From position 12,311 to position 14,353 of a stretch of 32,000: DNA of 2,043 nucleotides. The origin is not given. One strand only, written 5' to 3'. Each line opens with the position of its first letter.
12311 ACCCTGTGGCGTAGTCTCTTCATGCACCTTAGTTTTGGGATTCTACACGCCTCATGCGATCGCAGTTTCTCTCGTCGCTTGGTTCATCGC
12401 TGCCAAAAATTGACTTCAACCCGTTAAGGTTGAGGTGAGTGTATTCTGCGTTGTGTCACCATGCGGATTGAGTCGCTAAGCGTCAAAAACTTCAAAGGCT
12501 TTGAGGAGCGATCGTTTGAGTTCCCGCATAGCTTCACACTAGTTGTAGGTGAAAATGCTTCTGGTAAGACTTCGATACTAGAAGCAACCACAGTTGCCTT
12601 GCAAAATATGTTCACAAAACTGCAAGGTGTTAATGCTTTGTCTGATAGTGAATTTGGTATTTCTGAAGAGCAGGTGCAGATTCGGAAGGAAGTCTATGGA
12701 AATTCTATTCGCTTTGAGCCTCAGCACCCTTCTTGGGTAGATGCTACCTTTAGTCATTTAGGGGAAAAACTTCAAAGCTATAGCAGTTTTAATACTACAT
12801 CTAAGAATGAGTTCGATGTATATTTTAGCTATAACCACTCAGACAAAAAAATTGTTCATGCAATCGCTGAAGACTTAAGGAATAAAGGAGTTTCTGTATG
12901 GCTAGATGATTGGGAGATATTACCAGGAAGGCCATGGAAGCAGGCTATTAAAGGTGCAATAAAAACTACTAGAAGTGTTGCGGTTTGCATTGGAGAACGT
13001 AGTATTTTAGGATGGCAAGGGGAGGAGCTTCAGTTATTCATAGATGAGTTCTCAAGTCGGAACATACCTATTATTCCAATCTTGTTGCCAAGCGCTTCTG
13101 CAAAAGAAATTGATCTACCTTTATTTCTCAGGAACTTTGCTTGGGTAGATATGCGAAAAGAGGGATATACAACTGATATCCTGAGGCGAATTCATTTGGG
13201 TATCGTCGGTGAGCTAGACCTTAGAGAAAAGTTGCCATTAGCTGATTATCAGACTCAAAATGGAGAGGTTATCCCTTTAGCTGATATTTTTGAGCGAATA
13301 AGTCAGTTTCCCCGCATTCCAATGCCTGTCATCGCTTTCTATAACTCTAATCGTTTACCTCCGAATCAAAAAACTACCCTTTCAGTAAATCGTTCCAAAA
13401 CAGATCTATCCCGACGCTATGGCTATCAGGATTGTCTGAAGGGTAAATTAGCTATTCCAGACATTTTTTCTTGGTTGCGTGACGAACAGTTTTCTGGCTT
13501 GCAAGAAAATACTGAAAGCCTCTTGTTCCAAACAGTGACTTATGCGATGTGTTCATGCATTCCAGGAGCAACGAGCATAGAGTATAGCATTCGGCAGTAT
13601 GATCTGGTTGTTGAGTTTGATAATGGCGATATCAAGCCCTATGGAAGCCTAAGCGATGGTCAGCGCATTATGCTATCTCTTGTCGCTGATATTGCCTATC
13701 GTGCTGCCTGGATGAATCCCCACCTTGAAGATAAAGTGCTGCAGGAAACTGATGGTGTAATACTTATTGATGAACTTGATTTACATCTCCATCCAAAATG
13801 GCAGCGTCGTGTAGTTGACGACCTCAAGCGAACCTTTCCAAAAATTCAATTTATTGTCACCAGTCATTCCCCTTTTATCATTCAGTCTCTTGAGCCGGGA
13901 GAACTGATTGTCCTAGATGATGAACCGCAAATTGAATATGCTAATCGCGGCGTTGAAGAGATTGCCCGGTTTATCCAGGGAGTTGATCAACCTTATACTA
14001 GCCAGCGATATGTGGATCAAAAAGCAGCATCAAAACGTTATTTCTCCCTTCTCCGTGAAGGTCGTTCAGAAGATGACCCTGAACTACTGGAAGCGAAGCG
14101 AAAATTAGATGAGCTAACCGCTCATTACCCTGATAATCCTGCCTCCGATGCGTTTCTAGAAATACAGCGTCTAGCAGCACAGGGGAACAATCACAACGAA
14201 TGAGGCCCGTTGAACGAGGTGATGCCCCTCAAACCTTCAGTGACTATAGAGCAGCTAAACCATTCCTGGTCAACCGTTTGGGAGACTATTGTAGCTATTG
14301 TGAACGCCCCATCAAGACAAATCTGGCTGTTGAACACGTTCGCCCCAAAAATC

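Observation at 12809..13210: The TIR module is a clean insertion between Walker A and the rest of the ATPase, and is the most AT-rich part of the window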

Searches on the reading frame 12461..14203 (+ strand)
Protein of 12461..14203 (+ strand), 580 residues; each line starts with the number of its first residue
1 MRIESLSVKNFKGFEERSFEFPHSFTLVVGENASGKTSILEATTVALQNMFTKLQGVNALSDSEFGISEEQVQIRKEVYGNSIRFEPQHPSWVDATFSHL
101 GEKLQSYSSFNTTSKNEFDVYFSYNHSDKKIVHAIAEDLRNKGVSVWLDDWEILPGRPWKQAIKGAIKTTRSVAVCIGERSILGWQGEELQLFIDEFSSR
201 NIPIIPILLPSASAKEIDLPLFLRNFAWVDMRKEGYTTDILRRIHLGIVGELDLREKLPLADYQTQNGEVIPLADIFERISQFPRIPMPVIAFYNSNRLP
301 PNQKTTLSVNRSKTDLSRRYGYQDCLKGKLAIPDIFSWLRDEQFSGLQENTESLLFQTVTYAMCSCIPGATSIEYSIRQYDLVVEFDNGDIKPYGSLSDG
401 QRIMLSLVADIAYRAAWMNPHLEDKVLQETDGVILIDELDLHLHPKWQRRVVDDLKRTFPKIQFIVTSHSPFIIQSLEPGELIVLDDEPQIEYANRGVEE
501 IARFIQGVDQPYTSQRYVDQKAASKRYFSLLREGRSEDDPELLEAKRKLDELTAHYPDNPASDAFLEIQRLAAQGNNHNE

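Call 3: search_protein_families(library=pfam, proteins=[window:12461-14200:+], max_evalue=0.1)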
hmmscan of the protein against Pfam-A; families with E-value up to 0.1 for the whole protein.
window:12461-14200:+ (580 aa): 12 families
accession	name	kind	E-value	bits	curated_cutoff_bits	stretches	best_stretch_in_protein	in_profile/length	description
PF13676.11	TIR_2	-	4.5e-24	85.7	28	1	120-237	1-115/122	TIR domain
PF13175.12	AAA_15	-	4.6e-22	79.6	32.1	2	1-121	1-80/374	AAA ATPase domain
PF13304.12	AAA_21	-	6.2e-20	72.9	27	2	385-474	226-303/304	AAA domain, putative AbiEii toxin, Type IV TA system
PF02463.25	SMC_N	-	1.8e-13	50.9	40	1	3-473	2-201/220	RecF/RecN/SMC N terminal domain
PF13476.12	AAA_23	-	2.5e-13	51.5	27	1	5-124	1-114/201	AAA domain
PF13514.12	AAA_27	-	4e-07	30.3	22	1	1-45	1-48/206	AAA domain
PF13555.12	AAA_29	-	2.2e-05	24.5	27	1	4-47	2-46/61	P-loop containing region of AAA domain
PF01582.25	TIR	-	3.8e-05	24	21.3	1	118-210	2-97/179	TIR domain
PF11398.14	DUF2813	-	0.00045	20.1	21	1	1-49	1-48/372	Protein of unknown function (DUF2813)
PF04310.18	MukB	-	0.0095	16.1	23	1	3-58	6-61/226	MukB N-terminal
PF13401.12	AAA_22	-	0.018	15.8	27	0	23-144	5-84/130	AAA domain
PF24578.1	CSPP1_C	-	0.046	13.8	27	1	551-572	21-42/55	Centrosome and spindle pole-associated protein 1, C-terminal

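Call 4: search_protein_families(library=padloc, proteins=[window:12461-14200:+], max_evalue=0.01)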
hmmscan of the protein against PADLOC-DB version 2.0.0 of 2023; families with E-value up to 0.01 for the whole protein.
window:12461-14200:+ (580 aa): 162 families (the best 25 are shown)
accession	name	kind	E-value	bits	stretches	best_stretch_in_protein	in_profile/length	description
PDLC00278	PtuA1|PtuA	-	1.9e-111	371.5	2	278-575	128-434/436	AAA ATPase domain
PDLC00267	PtuA1|PtuA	-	6.7e-89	297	2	287-576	141-435/438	AAA ATPase domain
PDLC00277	PtuA1|PtuA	-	1.5e-84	282.7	2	274-560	121-406/423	AAA ATPase domain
PDLC00298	PtuA1|PtuA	-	2.2e-77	258.9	2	277-521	125-377/423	AAA ATPase domain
PDLC00271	PtuA1|PtuA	-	1.8e-71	239.9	2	281-571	129-414/421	AAA ATPase domain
PDLC00275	PtuA1|PtuA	-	1.2e-70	236.6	1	276-562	46-336/348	AAA ATPase domain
PDLC00310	PtuA1|PtuA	-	5.2e-67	224.8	2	282-572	132-431/443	AAA ATPase domain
PDLC02913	ATPase_I-A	-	2.2e-61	206.5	3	345-553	280-483/508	-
PDLC00299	PtuA1|PtuA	-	5.6e-60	201.8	3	350-559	298-512/535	AAA ATPase domain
PDLC00311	PtuA1|PtuA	-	1.6e-51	173.8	2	281-552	143-429/455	AAA ATPase domain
PDLC00284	PtuA1|PtuA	-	5.1e-46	155.6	2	355-490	318-451/545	AAA ATPase domain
PDLC00269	PtuA1|PtuA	-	8.2e-42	142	2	330-506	189-373/446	AAA ATPase domain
PDLC00279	PtuA1|PtuA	-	4.1e-37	126.3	2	396-490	234-327/416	AAA ATPase domain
PDLC00304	PtuA1|PtuA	-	2.5e-36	123.8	2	335-533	185-389/444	AAA ATPase domain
PDLC00286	PtuA1|PtuA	-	2.8e-36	123.2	1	287-496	8-212/289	AAA ATPase domain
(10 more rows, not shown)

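Call 6: search_solved_structures(query=window:12461-14200:+, max_evalue=0.01, show_alignments=3)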
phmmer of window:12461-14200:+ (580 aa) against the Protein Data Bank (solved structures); distinct sequences matched with E-value up to 0.01: 35.
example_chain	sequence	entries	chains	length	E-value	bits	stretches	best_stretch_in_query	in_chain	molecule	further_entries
9vkz_A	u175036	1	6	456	3.3e-34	121.8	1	350-479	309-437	Retron Ec78 probable ATPase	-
9vh1_D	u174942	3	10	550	6.5e-34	120.8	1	350-479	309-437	Retron Ec78 probable ATPase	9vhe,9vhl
9kjx_B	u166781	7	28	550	3e-33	118.6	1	350-479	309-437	AAA family ATPase | Retron I-A effector PtuA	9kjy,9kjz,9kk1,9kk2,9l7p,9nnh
8ee4_A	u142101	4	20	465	6.4e-33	117.5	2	360-486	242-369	PtuA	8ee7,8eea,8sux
9nnb_C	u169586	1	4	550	7.7e-33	117.3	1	350-479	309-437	Retron I-A effector PtuA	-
9u9y_A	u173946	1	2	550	3.6e-32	115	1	350-479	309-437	AAA family ATPase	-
9nnk_C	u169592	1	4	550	7.3e-32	114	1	350-479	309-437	Retreon I-A effector PtuA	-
9e8z_C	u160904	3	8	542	6.3e-30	107.6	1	352-498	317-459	Retron Ec83 probable ATPase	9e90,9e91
22bu_B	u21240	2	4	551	1e-28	103.6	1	338-478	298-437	AAA family ATPase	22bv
9o4a_A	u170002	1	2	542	5.4e-28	101.2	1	352-498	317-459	Retron Ec83 probable ATPase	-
22et_E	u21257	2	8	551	1.3e-27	100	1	338-478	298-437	PtuA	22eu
9n69_A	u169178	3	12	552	8.5e-24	87.4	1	329-486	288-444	AAA family ATPase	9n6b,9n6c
9mud_K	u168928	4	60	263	2.9e-06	29.5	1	120-218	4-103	Cat1 (CRISPR associated TIR 1) pentagonal filament | Cat1 (CRISPR associated TIR 1) pentagonal filament assembly | Cat1 (CRISPR-associated TIR 1)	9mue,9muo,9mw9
3qkt_A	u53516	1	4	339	1.4e-05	27.3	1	1-48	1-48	DNA double-strand break repair rad50 ATPase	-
4nci_A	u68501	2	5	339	1.4e-05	27.2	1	1-48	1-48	DNA double-strand break repair Rad50 ATPase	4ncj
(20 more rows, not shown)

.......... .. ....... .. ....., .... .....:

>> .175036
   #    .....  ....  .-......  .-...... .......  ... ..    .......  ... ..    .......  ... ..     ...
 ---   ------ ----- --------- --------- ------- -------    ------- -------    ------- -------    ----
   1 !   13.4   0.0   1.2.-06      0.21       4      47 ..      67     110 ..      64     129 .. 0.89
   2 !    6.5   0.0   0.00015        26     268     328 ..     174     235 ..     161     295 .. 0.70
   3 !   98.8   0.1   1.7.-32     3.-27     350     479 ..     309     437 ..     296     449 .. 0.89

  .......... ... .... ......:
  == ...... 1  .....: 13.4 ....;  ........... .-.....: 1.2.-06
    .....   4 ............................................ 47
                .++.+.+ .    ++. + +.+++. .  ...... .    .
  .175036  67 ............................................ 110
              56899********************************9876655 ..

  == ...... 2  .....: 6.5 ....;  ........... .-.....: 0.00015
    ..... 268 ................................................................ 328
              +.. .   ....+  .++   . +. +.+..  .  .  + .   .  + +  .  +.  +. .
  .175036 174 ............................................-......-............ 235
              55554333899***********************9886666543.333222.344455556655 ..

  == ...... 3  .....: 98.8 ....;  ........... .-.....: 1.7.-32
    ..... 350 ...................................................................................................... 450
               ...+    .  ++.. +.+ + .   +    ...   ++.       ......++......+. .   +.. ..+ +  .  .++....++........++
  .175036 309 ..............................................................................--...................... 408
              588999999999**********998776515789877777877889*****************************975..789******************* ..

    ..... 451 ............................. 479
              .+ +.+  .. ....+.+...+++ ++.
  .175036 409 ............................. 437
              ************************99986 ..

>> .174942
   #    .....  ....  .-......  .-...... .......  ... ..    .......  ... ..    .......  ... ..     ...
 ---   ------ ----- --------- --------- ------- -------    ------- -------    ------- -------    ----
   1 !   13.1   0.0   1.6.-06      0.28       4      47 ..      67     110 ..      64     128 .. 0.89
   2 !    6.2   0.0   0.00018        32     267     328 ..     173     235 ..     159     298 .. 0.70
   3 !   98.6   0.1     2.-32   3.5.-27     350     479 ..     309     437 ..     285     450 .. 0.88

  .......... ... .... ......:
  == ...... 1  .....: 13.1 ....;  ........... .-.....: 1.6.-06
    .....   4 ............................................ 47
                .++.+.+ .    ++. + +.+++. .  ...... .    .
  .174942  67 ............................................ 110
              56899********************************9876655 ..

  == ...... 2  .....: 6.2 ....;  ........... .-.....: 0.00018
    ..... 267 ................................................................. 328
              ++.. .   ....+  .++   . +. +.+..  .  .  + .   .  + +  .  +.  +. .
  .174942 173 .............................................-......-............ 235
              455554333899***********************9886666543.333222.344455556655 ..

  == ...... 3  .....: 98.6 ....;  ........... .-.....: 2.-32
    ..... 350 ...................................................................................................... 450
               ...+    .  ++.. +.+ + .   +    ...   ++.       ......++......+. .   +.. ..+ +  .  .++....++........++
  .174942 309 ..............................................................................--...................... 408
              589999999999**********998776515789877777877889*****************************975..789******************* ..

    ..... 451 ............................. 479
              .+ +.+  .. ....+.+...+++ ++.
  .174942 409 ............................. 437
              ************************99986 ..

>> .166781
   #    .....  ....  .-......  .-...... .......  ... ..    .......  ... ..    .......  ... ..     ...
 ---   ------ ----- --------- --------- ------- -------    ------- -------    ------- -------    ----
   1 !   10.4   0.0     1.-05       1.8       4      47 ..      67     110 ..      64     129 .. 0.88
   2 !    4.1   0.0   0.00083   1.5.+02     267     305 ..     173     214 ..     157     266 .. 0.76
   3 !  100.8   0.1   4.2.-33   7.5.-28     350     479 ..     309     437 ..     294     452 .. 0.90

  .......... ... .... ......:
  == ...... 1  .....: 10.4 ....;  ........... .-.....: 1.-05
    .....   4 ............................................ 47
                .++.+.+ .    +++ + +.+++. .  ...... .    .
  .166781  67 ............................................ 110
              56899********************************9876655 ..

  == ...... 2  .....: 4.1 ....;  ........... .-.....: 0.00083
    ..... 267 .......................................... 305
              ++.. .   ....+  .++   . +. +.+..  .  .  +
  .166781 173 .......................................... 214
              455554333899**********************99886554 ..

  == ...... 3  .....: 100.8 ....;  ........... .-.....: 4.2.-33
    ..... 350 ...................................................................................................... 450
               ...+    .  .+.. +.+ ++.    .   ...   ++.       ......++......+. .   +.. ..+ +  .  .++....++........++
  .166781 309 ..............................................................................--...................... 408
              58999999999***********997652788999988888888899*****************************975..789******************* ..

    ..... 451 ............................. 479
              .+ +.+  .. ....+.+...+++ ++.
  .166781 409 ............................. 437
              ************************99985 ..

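Call 7: find_homologous_proteins(query=window:12461-14200:+, max_evalue=0.00001)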
Query window:12461-14200:+ (580 aa): 3150 proteins with E <= 0.00001 among 8000 candidates; the best 120 are listed.
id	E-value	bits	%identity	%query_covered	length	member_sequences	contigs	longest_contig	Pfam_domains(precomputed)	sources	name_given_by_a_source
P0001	0.0e+0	1323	100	100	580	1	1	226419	PF13514.13,PF13175.13,PF13476.13,PF13676.12,PF02463.26,PF13304.13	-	-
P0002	3.3e-142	493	66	49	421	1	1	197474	PF13175.13,PF13476.13,PF02463.26,PF13304.13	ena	-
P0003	5.9e-141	489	66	50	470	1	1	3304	PF13175.13,PF13476.13,PF13555.13,PF02463.26,PF13304.13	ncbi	-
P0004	7.6e-135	469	60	50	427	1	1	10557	PF13514.13,PF00005.34,PF13175.13,PF13476.13,PF02463.26,PF13304.13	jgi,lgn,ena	jgi:predicted ATP-binding protein involved in virulence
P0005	1.4e-134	468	60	50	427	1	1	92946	PF13514.13,PF13175.13,PF13476.13,PF13555.13,PF02463.26,PF13304.13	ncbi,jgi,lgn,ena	jgi:predicted ATP-binding protein involved in virulence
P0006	4.5e-98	348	53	49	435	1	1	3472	PF11398.15,PF13175.13,PF13476.13,PF02463.26,PF13304.13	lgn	-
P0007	3.8e-97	344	51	49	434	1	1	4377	PF13514.13,PF13175.13,PF13476.13,PF13555.13,PF02463.26,PF13304.13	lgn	-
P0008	6.4e-96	340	52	49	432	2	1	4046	PF11398.15,PF13175.13,PF13476.13,PF02463.26,PF13304.13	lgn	-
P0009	2.5e-94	335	50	51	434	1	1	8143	PF11398.15,PF13514.13,PF13175.13,PF13476.13,PF13555.13,PF02463.26,PF13304.13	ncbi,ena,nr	ncbi:MAG: AAA family ATPase [Verrucomicrobiales bacterium]|nr:AAA family ATPase [Verrucomicrobiales 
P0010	1.6e-93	333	50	49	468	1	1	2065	PF13175.13,PF13476.13,PF02463.26,PF13304.13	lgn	-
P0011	2.2e-93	332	48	49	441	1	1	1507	PF13514.13,PF13175.13,PF13476.13,PF02463.26,PF13304.13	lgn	-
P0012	3.1e-93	332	50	49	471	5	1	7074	PF13175.13,PF13476.13,PF02463.26,PF13304.13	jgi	-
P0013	3.4e-93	331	47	53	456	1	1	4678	PF13514.13,PF00005.34,PF13175.13,PF13476.13,PF13555.13,PF02463.26,PF13304.13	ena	-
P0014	3.8e-93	331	51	49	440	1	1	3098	PF13175.13,PF13476.13,PF02463.26,PF13304.13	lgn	-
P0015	6.2e-93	331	50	49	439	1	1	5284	PF13175.13,PF13476.13,PF02463.26,PF13304.13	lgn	-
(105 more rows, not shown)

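Call 16: find_encoding_contigs(protein=window:12461-14203:+, flank=10000, max_places=6)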
Protein window:12461-14203:+ (580 aa): no gene with exactly this product is on record in the collection.

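Call 17: find_encoding_contigs(protein=P0002, flank=8000, max_places=3)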
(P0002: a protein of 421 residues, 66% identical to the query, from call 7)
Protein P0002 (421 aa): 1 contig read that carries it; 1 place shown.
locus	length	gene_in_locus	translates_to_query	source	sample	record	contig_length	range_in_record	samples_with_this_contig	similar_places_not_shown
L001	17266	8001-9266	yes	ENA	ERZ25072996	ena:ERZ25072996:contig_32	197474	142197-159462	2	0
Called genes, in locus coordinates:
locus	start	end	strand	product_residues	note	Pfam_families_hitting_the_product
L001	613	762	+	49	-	-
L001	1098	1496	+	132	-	PF01609:DDE_Tnp_1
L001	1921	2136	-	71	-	-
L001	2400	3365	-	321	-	PF00171:Aldedh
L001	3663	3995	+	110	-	PF03551:PadR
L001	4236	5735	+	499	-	PF13620:CarboxypepD_reg (faint)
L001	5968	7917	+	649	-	PF16177:ACAS_N, PF00501:AMP-binding, PF13193:AMP-binding_C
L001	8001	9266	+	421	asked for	PF02463:SMC_N (weak), PF13175:AAA_15, PF13476:AAA_23, PF13304:AAA_21, PF13175:AAA_15 (weak)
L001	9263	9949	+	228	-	PF01844:HNH, PF14279:HNH_5 (weak)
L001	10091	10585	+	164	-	-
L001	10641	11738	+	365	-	-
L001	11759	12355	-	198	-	-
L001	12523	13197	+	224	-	PF00589:Phage_integrase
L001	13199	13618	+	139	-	PF00550:PP-binding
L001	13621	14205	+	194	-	-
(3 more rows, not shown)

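Call 23: search_protein_representatives(protein=window:12461-14200:+)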
Query: 580 residues. Proteins with E-value up to 0.001 (for the whole library): 32184; up to 1e-10: 12873; up to 1e-30: 1184. The best 150 are listed.
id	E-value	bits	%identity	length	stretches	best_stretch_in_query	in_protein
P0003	1.9e-141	489.1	61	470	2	286-576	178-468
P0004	2.4e-135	468.9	55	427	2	284-577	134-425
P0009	7.9e-95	335.1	50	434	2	279-574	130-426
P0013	1.1e-93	331.4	46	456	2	269-569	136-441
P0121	7.8e-91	322.0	60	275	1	317-570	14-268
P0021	1.1e-88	314.9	43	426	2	286-574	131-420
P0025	1.7e-86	307.7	45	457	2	278-573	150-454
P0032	2.3e-85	303.9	42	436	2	279-573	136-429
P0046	7.7e-83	295.6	47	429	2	280-577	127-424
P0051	1.9e-82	294.2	44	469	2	283-574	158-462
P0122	2.1e-82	294.2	44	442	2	284-575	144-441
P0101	4.0e-80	286.6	41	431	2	276-574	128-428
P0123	9.9e-79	282.0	42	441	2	287-573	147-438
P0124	1.0e-78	282.0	41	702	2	276-573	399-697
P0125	1.0e-78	282.0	40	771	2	275-579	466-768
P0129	2.0e-76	274.4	42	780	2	285-575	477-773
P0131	9.1e-76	272.2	39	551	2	272-576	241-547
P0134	2.7e-75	270.7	40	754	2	280-573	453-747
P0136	9.3e-75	268.9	40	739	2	266-579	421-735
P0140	1.1e-73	265.4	40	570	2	286-572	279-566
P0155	1.9e-71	258.0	43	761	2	281-575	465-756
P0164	5.3e-70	253.2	45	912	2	274-571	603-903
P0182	7.7e-68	246.1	38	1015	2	256-574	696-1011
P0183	1.3e-67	245.3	39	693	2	276-571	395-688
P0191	6.9e-67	242.9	40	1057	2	270-574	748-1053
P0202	2.1e-65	238.0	37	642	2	263-573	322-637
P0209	6.7e-65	236.4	41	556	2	268-573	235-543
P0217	3.7e-64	233.9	36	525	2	275-572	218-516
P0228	1.6e-63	231.8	39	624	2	277-571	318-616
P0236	7.1e-63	229.7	40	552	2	282-576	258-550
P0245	3.8e-62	227.3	38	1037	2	275-574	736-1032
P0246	4.9e-62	226.9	40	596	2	252-573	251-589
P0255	1.9e-61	224.9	39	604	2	284-570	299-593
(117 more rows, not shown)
